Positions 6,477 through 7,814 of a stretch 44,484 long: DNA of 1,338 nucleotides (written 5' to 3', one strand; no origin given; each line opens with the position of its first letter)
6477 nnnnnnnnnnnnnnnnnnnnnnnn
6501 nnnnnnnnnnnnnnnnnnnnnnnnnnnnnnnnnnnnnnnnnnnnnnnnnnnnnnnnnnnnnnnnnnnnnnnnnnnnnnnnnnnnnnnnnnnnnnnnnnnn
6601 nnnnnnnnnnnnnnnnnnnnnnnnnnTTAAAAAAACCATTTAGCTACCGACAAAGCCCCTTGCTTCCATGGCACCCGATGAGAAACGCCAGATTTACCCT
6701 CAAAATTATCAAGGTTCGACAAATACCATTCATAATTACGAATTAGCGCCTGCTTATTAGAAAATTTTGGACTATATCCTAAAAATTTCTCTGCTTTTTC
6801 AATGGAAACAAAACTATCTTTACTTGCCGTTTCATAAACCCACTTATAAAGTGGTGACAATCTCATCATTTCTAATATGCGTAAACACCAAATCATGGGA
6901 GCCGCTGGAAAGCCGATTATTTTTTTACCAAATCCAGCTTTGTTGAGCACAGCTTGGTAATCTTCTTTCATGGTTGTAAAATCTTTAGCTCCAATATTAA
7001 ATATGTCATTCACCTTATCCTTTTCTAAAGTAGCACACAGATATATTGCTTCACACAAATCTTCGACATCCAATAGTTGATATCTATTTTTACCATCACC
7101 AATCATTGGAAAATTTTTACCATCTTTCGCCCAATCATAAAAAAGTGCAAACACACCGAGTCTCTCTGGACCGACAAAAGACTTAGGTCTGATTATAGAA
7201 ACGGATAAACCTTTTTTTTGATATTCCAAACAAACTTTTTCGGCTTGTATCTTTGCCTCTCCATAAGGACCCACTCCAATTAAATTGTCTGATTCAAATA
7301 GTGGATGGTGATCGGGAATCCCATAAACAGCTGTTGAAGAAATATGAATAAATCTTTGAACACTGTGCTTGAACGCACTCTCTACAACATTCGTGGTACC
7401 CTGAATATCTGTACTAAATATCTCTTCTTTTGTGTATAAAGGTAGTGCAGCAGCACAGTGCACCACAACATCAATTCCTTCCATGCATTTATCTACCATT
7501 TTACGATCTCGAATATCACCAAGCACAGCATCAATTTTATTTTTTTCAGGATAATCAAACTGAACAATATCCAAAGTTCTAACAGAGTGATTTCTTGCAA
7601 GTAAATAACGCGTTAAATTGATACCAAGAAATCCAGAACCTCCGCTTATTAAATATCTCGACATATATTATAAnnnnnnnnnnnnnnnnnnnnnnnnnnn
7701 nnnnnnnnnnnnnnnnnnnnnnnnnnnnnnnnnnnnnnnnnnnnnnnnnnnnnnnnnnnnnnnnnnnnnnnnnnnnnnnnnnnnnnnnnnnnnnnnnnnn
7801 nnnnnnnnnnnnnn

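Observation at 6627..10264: Polyprenyl-phosphate pentose-donor-like module: UbiA DPPR-synthase-like gene translationally coupled to a GT-C::HAD-phosphatase fusion, followed by an extended SDR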

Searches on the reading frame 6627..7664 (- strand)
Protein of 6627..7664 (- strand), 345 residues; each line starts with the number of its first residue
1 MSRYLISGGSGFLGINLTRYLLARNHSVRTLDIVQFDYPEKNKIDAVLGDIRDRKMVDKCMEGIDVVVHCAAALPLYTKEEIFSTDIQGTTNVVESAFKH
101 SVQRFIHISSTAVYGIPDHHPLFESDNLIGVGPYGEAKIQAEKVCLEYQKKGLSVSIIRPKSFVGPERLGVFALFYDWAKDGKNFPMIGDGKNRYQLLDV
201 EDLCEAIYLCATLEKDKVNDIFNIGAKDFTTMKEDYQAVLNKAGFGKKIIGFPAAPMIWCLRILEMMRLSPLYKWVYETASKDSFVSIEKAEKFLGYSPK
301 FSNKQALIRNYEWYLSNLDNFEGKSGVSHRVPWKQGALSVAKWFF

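Call 3: search_protein_families(library=pfam, proteins=[window:6627-7664:-], max_evalue=0.01)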
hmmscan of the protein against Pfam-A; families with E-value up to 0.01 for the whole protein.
window:6627-7664:- (345 aa): 8 families
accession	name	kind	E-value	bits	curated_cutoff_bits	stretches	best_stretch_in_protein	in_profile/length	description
PF01370.27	Epimerase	-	1.2e-40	139.9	20.9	1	5-225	2-240/240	NAD dependent epimerase/dehydratase family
PF01073.25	3Beta_HSD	-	4.9e-23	82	22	1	5-212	1-230/280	3-beta hydroxysteroid dehydrogenase/isomerase family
PF16363.11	GDP_Man_Dehyd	-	3.7e-22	79.6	27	1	5-244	1-267/332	GDP-mannose 4,6 dehydratase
PF13460.12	NAD_binding_10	-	2.6e-15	57.2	27.2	1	8-164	1-147/184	NAD(P)H-binding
PF07993.18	NAD_binding_4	-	2.1e-13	50.5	20.1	1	41-167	60-211/258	Male sterility protein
PF02719.21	Polysacc_synt_2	-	2.9e-11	43.6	20.2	1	42-110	54-128/293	Polysaccharide biosynthesis protein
PF04321.23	RmlD_sub_bind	-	1.2e-09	38.1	27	1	4-183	3-171/287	RmlD substrate binding domain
PF05368.20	NmrA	-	0.00074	19.6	27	1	5-109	6-106/298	NmrA-like family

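Call 4: search_protein_families(library=ncbifam, proteins=[window:6627-7664:-], max_evalue=0.01)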
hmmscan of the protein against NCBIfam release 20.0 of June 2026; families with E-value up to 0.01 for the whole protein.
window:6627-7664:- (345 aa): 29 families (the best 25 are shown)
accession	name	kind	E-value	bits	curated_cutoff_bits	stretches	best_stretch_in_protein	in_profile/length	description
TIGR03466.1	HpnA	hypoth_equivalog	3.4e-30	105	367.65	1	4-316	3-323/327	hopanoid-associated sugar epimerase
TIGR01181.1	dTDP_gluc_dehyt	equivalog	1.7e-26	93.1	365.1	1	3-319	1-316/321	dTDP-glucose 4,6-dehydratase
TIGR04180.1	EDH_00030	hypoth_equivalog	1.7e-25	89.7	475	1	5-233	2-246/297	NAD-dependent 4,6-dehydratase LegB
NF042422.1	oxyalk_red_OleD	equivalog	2.1e-24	86.5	580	1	4-311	3-325/329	2-alkyl-3-oxoalkanoate reductase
TIGR01179.1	galE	equivalog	2.1e-19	69.6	262.3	1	5-159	3-172/332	UDP-glucose 4-epimerase GalE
NF042423.1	oxyalk_red_Shew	equivalog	2.2e-19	69.7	580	1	2-183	9-194/331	2-alkyl-3-oxoalkanoate reductase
NF052578.1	StrlDmthSdmBMthl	equivalog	2.5e-17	63.6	600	1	5-167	4-173/328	sterol demethylase protein SdmB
TIGR01746.1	Thioester-redct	subfamily_domain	6.2e-14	52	213.35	1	33-172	53-204/371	thioester reductase domain-containing protein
TIGR01777.1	yfcH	hypoth_equivalog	2.8e-13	50.1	207.35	1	5-236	2-234/292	TIGR01777 family oxidoreductase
TIGR03589.1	PseB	equivalog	5.2e-13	48.6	407.75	1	5-186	8-191/324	UDP-N-acetylglucosamine 4,6-dehydratase (inverting)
NF005539.0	PRK07201.1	equivalog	1.1e-12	47.6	549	1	3-170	2-184/657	SDR family oxidoreductase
NF043036.1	ErythonDh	equivalog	7.2e-12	45.1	325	1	4-152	3-167/321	D-erythronate dehydrogenase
NF011728.1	PRK15181.1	equivalog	1.4e-11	44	760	1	3-316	17-339/348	Vi polysaccharide biosynthesis UDP-N-acetylglucosaminuronic acid C-4 epimerase TviC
NF047922.1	GDPFucSynFcl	equivalog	4.6e-11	42.7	500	1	3-272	4-282/308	GDP-L-fucose synthase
TIGR02622.1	CDP_4_6_dhtase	equivalog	1.9e-10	40.4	278.45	1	14-168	28-187/352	CDP-glucose 4,6-dehydratase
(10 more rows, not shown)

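Call 16: search_solved_structures(query=window:6627-7664:-, max_evalue=1e-10)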
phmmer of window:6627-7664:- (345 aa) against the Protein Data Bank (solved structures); distinct sequences matched with E-value up to 1e-10: 32.
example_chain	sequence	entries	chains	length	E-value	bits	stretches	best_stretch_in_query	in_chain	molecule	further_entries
1r6d_A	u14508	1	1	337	1.3e-21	80.3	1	3-233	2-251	TDP-glucose-4,6-dehydratase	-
1r66_A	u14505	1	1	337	1.8e-21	79.8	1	3-233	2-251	TDP-glucose-4,6-dehydratase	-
6jkg_A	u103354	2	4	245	1.4e-20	76.9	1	3-212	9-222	Sterol-4-alpha-carboxylate 3-dehydrogenase, decarboxylating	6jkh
2hun_A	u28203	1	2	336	1.4e-19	73.6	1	3-251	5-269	336aa long hypothetical dTDP-glucose 4,6-dehydratase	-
6bwl_A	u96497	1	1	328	1.6e-17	66.9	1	3-226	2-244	Pal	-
6bi4_A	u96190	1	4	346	4.9e-17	65.2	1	4-252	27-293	dTDP-glucose 4,6-dehydratase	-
8rdg_A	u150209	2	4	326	4.9e-17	65.2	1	3-241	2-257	SDR family NAD(P)-dependent oxidoreductase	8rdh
6wjb_A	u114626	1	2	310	1.3e-16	63.9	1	3-236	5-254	NAD-dependent epimerase/dehydratase family protein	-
8rdi_A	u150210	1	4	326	1.7e-16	63.4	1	3-241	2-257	SDR family NAD(P)-dependent oxidoreductase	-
8shh_A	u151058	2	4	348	3.5e-16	62.4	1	3-241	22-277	dTDP-glucose 4,6-dehydratase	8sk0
3aw9_A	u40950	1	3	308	1e-15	60.9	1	3-256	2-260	NAD-dependent epimerase/dehydratase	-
6wj9_A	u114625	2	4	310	1.2e-15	60.7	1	3-236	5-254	NAD-dependent epimerase/dehydratase family protein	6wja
3wj7_A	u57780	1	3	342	3.4e-15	59.2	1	5-307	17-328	Putative oxidoreductase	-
6pmh_A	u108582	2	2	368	4.1e-15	58.9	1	5-319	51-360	UDP-glucose 4-epimerase related protein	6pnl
4zrm_A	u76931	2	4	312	9.4e-15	57.7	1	4-250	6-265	UDP-glucose 4-epimerase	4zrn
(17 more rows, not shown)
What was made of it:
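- Pfam and PDB neighbours are mostly nucleotide-sugar epimerases and dehydratases (calls 3, 16). Lipid-acting SDRs also rank high elsewhere: 3Beta_HSD is second in Pfam and NSDHL is third in the PDB search (calls 3, 4, 16).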

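Call 29: find_homologous_proteins(query=window:6627-7664:-, max_evalue=1e-30)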
Query window:6627-7664:- (345 aa): 8000 proteins with E <= 1e-30 among 8000 candidates; the best 120 are listed.
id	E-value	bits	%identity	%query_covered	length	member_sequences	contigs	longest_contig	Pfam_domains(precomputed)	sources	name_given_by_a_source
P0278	1.1e-233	793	100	100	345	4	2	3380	PF04321.24,PF16363.12,PF02719.22,PF01073.26,PF07993.19,PF13460.13,PF01370.28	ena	-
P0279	2.8e-212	722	91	100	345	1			PF04321.24,PF16363.12,PF02719.22,PF01073.26,PF07993.19,PF13460.13,PF01370.28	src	-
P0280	1.3e-211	720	87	100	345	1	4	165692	PF04321.24,PF16363.12,PF02719.22,PF05368.20,PF01073.26,PF07993.19,PF13460.13,PF01370.28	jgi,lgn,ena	jgi:nucleoside-diphosphate-sugar epimerase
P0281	8.5e-210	714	87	100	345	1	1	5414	PF04321.24,PF16363.12,PF02719.22,PF05368.20,PF01073.26,PF07993.19,PF13460.13,PF01370.28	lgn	-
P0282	1.5e-188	644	77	100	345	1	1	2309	PF04321.24,PF16363.12,PF02719.22,PF01073.26,PF07993.19,PF13460.13,PF01370.28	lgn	-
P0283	1.6e-187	641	76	100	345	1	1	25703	PF04321.24,PF16363.12,PF02719.22,PF01073.26,PF07993.19,PF13460.13,PF01370.28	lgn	-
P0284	4.0e-187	639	78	99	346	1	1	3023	PF04321.24,PF16363.12,PF02719.22,PF05368.20,PF01073.26,PF07993.19,PF13460.13,PF01370.28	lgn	-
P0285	1.1e-186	638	78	100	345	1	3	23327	PF04321.24,PF16363.12,PF02719.22,PF01073.26,PF07993.19,PF13460.13,PF01370.28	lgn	-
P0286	5.4e-186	636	79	99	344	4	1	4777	PF04321.24,PF16363.12,PF02719.22,PF01073.26,PF07993.19,PF13460.13,PF01370.28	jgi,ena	jgi:nucleoside-diphosphate-sugar epimerase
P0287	7.1e-185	632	75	100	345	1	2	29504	PF04321.24,PF16363.12,PF02719.22,PF01073.26,PF07993.19,PF13460.13,PF01370.28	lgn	-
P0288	2.1e-184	630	77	99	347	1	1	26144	PF04321.24,PF16363.12,PF02719.22,PF01073.26,PF07993.19,PF13460.13,PF01370.28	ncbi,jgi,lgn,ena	ncbi:MAG: NAD(P)-dependent oxidoreductase [Candidatus Gracilibacteria bacterium]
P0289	5.2e-184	629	77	99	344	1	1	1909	PF04321.24,PF16363.12,PF02719.22,PF01073.26,PF07993.19,PF13460.13,PF01370.28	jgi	jgi:nucleoside-diphosphate-sugar epimerase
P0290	1.1e-183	628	78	99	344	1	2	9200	PF04321.24,PF16363.12,PF02719.22,PF05368.20,PF01073.26,PF07993.19,PF13460.13,PF01370.28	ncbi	-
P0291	2.1e-183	627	78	99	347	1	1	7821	PF04321.24,PF16363.12,PF02719.22,PF05368.20,PF01073.26,PF07993.19,PF13460.13,PF01370.28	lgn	-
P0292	2.1e-183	627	78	99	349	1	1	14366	PF04321.24,PF16363.12,PF02719.22,PF01073.26,PF07993.19,PF13460.13,PF01370.28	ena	-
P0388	3.3e-178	610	74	100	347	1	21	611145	PF04321.24,PF16363.12,PF02719.22,PF01073.26,PF07993.19,PF13460.13,PF01370.28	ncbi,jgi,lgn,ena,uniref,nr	ncbi:NAD-dependent epimerase/dehydratase family protein [Roseiflexus sp.]|jgi:nucleoside-diphosphate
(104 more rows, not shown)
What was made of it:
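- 6627..7664 (-): Extended SDR, 345 aa. It is the putative NAD-dependent epimerase acting on the lipid-linked pentofuranose. It is 74-79% identical across CPR phyla and Roseiflexus (call 29).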

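Call 43: search_dna_similar(query=window:6627-7664:-, collection=plasmids, mode=protein, max_evalue=1e-30, max_rows=25)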
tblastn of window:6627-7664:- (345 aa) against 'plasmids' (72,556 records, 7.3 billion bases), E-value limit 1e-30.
Records with a match: 15; places in all: 15; records where one place covers at least 80% of the query: 15.
Best place of each record, by identity: <60% 15.
By first word of the organism name: Sinorhizobium 4; Mesorhizobium 3; Natronococcus 2; Rhizobium 2; Haloterrigena 1; Halostagnicola 1; Nonomuraea 1; Streptomyces 1.
By predicted mobility (MOB-suite, as given by PLSDB): non-mobilizable 8; conjugative 7.
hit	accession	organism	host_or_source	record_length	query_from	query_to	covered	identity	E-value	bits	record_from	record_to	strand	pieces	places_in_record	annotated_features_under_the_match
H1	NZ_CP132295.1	Natronococcus sp. AD-5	cell culture,sediment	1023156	5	342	98%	49.9%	5e-101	333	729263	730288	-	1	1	record has no annotation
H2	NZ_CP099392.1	Natronococcus sp. CG52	cell culture,salt lake sediment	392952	5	342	98%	49.3%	2e-100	331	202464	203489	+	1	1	NAD(P)-dependent oxidoreductase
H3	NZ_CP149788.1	Haloterrigena sp. KLK7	cell culture,salt lake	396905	5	342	98%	48.5%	3e-98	325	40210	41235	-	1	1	NAD-dependent epimerase/dehydratase family protein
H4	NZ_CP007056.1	Halostagnicola larsenii XH-48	-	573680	5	342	98%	47.5%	1e-97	323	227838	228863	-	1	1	NAD(P)-dependent oxidoreductase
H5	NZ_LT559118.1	Nonomuraea gerenzanensis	-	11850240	3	345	99%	39.1%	4e-80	273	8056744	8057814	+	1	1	none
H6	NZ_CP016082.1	Streptomyces sp. SAT1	Adenophora trachelioides Maxim.,single ...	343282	1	345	100%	38.7%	9e-79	269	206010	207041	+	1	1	NAD-dependent epimerase/dehydratase family protein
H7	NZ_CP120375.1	Sinorhizobium garamanticum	Argyrolobium uniflorum,Cell culture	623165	5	345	99%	35.0%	6e-60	215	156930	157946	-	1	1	NAD-dependent epimerase/dehydratase family protein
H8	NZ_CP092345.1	Rhizobium gallicum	Phaseolus vulgaris,Cell culture,nodule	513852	5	340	97%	34.3%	2e-55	201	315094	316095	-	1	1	NAD-dependent epimerase/dehydratase family protein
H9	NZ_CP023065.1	Sinorhizobium sp. CCBAU 05631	G.max,nodule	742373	5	343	98%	33.4%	7e-56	203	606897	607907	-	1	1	NAD-dependent epimerase/dehydratase family protein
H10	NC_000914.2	Sinorhizobium fredii NGR234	-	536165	5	340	97%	33.4%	1e-55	202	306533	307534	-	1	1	NAD-dependent epimerase/dehydratase family protein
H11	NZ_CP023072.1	Sinorhizobium fredii CCBAU 83666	G.max,nodule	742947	5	340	97%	33.4%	2e-55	202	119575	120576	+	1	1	NAD-dependent epimerase/dehydratase family protein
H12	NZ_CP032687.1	Rhizobium sp. CCGE531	Phaseolus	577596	5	340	97%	32.8%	1e-56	205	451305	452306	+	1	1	NAD-dependent epimerase/dehydratase family protein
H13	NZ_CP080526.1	Mesorhizobium sp. AR07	Oxytropis sp.,Cell culture,root nodule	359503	5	340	97%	32.6%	2e-55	202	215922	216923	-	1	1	NAD-dependent epimerase/dehydratase family protein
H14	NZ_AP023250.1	Mesorhizobium sp. 131-2-5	Lotus japonicus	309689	5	345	99%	31.3%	1e-50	188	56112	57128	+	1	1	NAD-dependent epimerase/dehydratase family protein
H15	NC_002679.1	Mesorhizobium japonicum MAFF 303099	-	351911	5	345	99%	31.3%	1e-50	188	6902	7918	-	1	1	NAD-dependent epimerase/dehydratase family protein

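Call 45: get_annotated_region(hit=H12, flank=9000)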
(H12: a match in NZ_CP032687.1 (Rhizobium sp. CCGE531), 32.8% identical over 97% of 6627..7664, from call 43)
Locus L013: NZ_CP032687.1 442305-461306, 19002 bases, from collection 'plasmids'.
description: Rhizobium sp. CCGE531 plasmid pRCCGE531b, complete sequence
organism: Rhizobium sp. CCGE531 (NCBI taxid 2364271)
taxonomy: Bacteria; Pseudomonadota; Alphaproteobacteria; Hyphomicrobiales; Rhizobiaceae; Rhizobium; Rhizobium sp. CCGE531
host: -; source: Phaseolus; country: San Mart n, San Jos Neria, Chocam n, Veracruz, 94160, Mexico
typing (MOB-suite, as given by PLSDB): conjugative; relaxase MOBQ; mating-pair formation MPF_T
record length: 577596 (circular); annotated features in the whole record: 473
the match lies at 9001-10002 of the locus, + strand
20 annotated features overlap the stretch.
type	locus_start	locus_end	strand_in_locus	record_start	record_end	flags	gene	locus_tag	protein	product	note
CDS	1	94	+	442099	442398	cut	-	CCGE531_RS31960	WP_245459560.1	hypothetical protein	-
CDS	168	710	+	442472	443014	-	-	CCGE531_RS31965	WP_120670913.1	hypothetical protein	-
CDS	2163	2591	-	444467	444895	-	-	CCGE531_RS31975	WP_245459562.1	hypothetical protein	-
CDS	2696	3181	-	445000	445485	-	-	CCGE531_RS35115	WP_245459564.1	hypothetical protein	-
CDS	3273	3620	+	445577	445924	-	-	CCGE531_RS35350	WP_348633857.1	hypothetical protein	-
CDS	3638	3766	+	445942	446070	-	-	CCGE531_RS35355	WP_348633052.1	hypothetical protein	-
CDS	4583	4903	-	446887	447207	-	-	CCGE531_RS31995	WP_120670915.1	hypothetical protein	-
CDS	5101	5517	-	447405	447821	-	-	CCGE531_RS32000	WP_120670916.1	multiubiquitin domain-containing protein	-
CDS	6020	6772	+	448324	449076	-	-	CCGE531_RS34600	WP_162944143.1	hypothetical protein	-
CDS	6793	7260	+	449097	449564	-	-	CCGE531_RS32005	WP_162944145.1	hypothetical protein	-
CDS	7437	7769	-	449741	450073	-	-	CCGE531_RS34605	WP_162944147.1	hypothetical protein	-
CDS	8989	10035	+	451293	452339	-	-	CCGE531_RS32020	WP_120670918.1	NAD-dependent epimerase/dehydratase family protein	-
CDS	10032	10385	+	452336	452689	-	-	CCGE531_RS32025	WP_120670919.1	SMR family transporter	-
CDS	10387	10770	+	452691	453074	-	-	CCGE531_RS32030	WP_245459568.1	hypothetical protein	-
CDS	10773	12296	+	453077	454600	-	-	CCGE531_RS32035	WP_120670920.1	GMC family oxidoreductase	-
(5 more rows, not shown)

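Call 46: get_annotated_region(hit=H3, flank=8000)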
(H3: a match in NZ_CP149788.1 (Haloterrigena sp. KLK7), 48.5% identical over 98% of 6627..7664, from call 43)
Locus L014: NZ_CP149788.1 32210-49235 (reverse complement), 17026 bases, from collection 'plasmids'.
description: Haloterrigena sp. KLK7 plasmid unnamed1, complete sequence
organism: Haloterrigena sp. KLK7 (NCBI taxid 3132747)
taxonomy: Archaea; Euryarchaeota; Halobacteria; Halobacteriales; Natrialbaceae; Haloterrigena; Haloterrigena sp. KLK7
host: -; source: cell culture,salt lake; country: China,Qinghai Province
typing (MOB-suite, as given by PLSDB): non-mobilizable
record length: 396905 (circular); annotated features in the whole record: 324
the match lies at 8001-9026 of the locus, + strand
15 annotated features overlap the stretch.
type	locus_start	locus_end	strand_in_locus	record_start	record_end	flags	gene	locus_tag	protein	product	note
CDS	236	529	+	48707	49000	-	-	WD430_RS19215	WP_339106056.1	hypothetical protein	-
CDS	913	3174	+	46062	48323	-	-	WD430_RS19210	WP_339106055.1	AAA domain-containing protein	-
CDS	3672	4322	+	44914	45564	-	-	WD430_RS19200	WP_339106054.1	hypothetical protein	-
CDS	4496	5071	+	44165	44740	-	-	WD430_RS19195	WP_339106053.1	DoxX family protein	-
CDS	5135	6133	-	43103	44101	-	-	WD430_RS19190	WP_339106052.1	lysylphosphatidylglycerol synthase transmembrane domain-containing protein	-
CDS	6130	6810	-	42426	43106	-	-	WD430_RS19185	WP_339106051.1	PHP domain-containing protein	-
CDS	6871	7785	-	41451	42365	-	-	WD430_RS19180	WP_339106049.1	decaprenyl-phosphate phosphoribosyltransferase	-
CDS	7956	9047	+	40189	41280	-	-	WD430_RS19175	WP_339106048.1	NAD-dependent epimerase/dehydratase family protein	-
CDS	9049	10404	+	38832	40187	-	-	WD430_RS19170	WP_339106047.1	DolP-mannose mannosyltransferase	GO:0035269 - protein O-linked mannosylation [Evidence IEA]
CDS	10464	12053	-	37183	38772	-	-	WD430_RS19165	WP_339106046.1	glycosyltransferase family 39 protein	-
CDS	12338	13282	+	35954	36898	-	-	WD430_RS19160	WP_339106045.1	DMT family transporter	GO:0055085 - transmembrane transport [Evidence IEA]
CDS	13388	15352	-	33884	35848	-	-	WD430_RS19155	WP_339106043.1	ATP-binding protein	-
CDS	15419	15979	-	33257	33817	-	-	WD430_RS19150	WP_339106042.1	hypothetical protein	-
CDS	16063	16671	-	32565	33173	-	-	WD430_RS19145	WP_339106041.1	metal-dependent hydrolase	-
CDS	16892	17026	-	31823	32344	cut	-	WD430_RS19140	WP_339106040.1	pyridoxamine 5'-phosphate oxidase family protein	GO:0008615 - pyridoxine biosynthetic process [Evidence IEA]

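Call 47: get_annotated_region(hit=H6, flank=8000)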
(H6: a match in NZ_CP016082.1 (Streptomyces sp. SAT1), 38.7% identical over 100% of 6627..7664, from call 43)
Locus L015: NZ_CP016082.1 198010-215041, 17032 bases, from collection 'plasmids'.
description: Streptomyces sp. SAT1 plasmid unnamed2, complete sequence
organism: Streptomyces sp. SAT1 (NCBI taxid 1849967)
taxonomy: Bacteria; Actinomycetota; Actinomycetes; Kitasatosporales; Streptomycetaceae; Streptomyces; Streptomyces sp. SAT1
host: -; source: Adenophora trachelioides Maxim.,single colony; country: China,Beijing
typing (MOB-suite, as given by PLSDB): non-mobilizable
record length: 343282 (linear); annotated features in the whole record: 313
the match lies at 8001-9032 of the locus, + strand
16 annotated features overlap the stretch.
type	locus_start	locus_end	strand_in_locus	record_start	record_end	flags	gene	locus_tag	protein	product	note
CDS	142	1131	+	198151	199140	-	-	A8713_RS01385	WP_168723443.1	alpha/beta hydrolase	-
CDS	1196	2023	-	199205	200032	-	-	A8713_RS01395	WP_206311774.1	DUF1206 domain-containing protein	-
CDS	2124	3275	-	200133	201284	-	-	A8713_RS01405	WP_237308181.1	ADP-ribosylglycohydrolase family protein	-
CDS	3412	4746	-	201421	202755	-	-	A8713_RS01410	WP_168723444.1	aspartate aminotransferase family protein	-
CDS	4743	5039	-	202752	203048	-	-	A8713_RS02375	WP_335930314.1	DUF6309 family protein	-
CDS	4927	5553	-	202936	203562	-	-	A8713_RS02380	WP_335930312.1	DUF6309 family protein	-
CDS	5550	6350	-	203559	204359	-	-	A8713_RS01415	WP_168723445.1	phytanoyl-CoA dioxygenase family protein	-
CDS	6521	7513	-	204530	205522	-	-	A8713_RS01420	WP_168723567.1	aldo/keto reductase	-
CDS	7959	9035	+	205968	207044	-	-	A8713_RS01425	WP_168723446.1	NAD-dependent epimerase/dehydratase family protein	-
CDS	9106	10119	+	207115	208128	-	-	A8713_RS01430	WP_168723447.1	UbiA prenyltransferase family protein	-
CDS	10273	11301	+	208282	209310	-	-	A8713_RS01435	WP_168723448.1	glycosyltransferase family 2 protein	-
CDS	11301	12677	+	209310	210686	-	-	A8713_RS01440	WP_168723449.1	endonuclease/exonuclease/phosphatase family protein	-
CDS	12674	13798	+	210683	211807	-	-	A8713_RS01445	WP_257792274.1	glycosyltransferase family 2 protein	-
CDS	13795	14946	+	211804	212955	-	-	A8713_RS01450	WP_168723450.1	lysylphosphatidylglycerol synthase domain-containing protein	-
CDS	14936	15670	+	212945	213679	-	-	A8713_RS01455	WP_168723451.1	polysaccharide deacetylase family protein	-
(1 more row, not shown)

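Call 52: find_encoding_contigs(protein=P0388, flank=8000, max_places=1)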
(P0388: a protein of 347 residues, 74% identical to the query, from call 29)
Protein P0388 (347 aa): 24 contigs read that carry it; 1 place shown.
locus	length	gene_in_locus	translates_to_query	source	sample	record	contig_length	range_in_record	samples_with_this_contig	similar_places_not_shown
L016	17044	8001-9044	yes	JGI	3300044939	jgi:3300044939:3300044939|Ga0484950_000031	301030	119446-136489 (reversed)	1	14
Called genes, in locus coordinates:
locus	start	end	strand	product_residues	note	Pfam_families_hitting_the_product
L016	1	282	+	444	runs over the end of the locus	PF06808:DctM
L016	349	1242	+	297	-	PF03602:Cons_hypoth95 (faint), PF01555:N6_N4_Mtase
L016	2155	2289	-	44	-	-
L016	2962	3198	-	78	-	-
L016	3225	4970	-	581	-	-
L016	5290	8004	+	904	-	PF00133:tRNA-synt_1, PF09334:tRNA-synt_1g (weak), PF13603:tRNA-synt_1_2 (weak), PF00133:tRNA-synt_1, PF09334:tRNA-synt_1g (weak), PF08264:Anticodon_1, PF10458:Val_tRNA-synt_C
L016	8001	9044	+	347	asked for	PF01073:3Beta_HSD, PF01370:Epimerase, PF02719:Polysacc_synt_2, PF04321:RmlD_sub_bind, PF13460:NAD_binding_10, PF16363:GDP_Man_Dehyd, PF07993:NAD_binding_4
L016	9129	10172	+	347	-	PF03816:LytR_cpsA_psr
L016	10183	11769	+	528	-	PF03023:MurJ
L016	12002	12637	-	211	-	-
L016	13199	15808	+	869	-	PF00690:Cation_ATPase_N, PF00122:E1-E2_ATPase, PF00702:Hydrolase, PF13246:Cation_ATPase, PF08282:Hydrolase_3 (faint), PF00689:Cation_ATPase_C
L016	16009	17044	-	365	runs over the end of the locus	PF01740:STAS, PF13466:STAS_2 (weak)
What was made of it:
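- In Roseiflexus the 74%-identical SDR sits beside LCP and MurJ genes, with no UbiA within 8 kb (call 52). The Roseiflexus orthologue has no UbiA neighbour (call 52).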

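Call 58: search_dna_similar(query=window:6627-7664:-, collection=phages, mode=protein, max_evalue=1e-20, max_rows=15)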
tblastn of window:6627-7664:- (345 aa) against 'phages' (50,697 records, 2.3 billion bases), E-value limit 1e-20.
Records with a match: 1; places in all: 1; records where one place covers at least 80% of the query: 1.
Best place of each record, by identity: <60% 1.
By first word of the organism name: Bacteriophage 1.
By host as written in the record: - 1.
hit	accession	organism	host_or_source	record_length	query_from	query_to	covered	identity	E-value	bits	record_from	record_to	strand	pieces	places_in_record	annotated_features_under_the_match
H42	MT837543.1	Bacteriophage sp.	human fecal samples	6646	3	314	90%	27.9%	9e-37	146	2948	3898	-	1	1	record has no annotation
